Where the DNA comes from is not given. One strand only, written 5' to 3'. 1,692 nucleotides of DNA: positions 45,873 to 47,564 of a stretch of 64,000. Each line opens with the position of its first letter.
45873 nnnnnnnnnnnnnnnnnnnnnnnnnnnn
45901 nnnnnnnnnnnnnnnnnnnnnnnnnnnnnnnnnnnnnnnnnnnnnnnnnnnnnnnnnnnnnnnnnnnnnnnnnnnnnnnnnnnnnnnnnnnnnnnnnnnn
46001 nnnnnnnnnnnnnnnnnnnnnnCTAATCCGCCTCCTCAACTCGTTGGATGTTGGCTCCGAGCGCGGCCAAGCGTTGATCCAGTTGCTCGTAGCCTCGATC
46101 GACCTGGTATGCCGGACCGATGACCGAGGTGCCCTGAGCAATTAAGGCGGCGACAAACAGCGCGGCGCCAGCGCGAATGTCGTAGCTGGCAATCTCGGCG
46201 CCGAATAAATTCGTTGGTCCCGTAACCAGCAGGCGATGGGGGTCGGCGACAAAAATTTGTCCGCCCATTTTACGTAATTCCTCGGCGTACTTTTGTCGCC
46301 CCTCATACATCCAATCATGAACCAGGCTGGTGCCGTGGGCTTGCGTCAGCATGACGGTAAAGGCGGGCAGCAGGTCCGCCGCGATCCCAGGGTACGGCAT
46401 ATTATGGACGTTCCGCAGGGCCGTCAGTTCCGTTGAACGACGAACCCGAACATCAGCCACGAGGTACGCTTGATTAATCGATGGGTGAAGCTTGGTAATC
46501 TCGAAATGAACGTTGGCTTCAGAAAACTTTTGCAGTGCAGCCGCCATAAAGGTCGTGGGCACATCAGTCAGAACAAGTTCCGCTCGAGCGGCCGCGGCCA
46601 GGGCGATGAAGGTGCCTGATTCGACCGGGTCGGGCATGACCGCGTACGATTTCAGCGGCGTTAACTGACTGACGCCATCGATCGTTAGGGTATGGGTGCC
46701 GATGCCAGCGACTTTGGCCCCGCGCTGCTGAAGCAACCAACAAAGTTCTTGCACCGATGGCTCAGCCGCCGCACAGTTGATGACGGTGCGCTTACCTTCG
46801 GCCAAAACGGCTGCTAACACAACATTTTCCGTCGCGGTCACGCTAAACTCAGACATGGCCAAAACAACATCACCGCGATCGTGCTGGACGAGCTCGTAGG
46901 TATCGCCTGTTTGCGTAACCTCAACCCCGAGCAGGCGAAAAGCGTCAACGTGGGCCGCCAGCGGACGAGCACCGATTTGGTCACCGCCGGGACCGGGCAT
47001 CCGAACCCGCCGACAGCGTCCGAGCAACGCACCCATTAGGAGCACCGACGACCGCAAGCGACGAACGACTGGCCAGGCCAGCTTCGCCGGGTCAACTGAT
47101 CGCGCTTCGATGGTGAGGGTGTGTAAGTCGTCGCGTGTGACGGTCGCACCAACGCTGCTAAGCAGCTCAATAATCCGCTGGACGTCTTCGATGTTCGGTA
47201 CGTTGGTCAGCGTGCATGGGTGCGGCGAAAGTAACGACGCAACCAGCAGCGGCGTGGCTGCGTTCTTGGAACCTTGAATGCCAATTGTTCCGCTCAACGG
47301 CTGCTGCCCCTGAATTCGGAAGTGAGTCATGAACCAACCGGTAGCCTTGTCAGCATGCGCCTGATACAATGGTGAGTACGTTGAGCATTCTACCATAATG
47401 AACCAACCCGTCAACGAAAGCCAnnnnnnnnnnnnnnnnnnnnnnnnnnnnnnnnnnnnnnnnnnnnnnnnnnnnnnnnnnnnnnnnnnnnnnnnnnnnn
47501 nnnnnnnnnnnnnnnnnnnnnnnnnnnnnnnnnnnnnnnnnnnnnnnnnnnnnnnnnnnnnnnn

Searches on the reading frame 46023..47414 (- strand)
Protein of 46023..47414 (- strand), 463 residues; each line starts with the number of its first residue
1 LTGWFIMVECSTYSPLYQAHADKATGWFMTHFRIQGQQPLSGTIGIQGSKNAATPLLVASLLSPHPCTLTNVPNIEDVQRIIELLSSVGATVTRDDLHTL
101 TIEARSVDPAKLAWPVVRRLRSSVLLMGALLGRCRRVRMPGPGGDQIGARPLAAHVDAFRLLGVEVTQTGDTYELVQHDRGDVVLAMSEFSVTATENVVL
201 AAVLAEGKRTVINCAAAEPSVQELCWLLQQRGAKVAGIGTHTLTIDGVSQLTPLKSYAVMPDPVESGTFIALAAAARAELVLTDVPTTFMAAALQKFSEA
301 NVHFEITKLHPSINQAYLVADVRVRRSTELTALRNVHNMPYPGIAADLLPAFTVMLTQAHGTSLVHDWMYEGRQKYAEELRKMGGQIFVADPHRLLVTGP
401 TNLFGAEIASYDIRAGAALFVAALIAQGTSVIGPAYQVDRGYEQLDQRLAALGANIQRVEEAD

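Call 38: search_protein_families(library=pfam, proteins=[window:46023-47414:-], max_evalue=0.0001)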
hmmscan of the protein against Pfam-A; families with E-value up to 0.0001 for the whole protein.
window:46023-47414:- (463 aa): 1 family
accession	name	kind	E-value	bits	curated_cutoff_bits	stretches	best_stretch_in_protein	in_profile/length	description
PF00275.25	EPSP_synthase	-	6.6e-66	223.2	22.8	1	34-448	1-416/417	EPSP synthase (3-phosphoshikimate 1-carboxyvinyltransferase)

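Call 73: search_protein_families(library=ncbifam, proteins=[window:46023-47414:-], max_evalue=0.00001)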
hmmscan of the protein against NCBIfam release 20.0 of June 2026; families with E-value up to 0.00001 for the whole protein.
window:46023-47414:- (463 aa): 4 families
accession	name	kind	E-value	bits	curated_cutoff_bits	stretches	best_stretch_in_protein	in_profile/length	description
NF006873.0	PRK09369.1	subfamily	1.1e-125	419.6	297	1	29-460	1-418/419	UDP-N-acetylglucosamine 1-carboxyvinyltransferase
TIGR01072.1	murA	equivalog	2.4e-121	405.4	392.7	1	29-458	1-416/416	UDP-N-acetylglucosamine 1-carboxyvinyltransferase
NF009470.0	PRK12830.1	equivalog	5.8e-101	338.2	552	1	29-460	1-416/417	UDP-N-acetylglucosamine 1-carboxyvinyltransferase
TIGR01356.1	aroA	equivalog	2.1e-17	63.1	287.25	1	42-447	1-407/415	3-phosphoshikimate 1-carboxyvinyltransferase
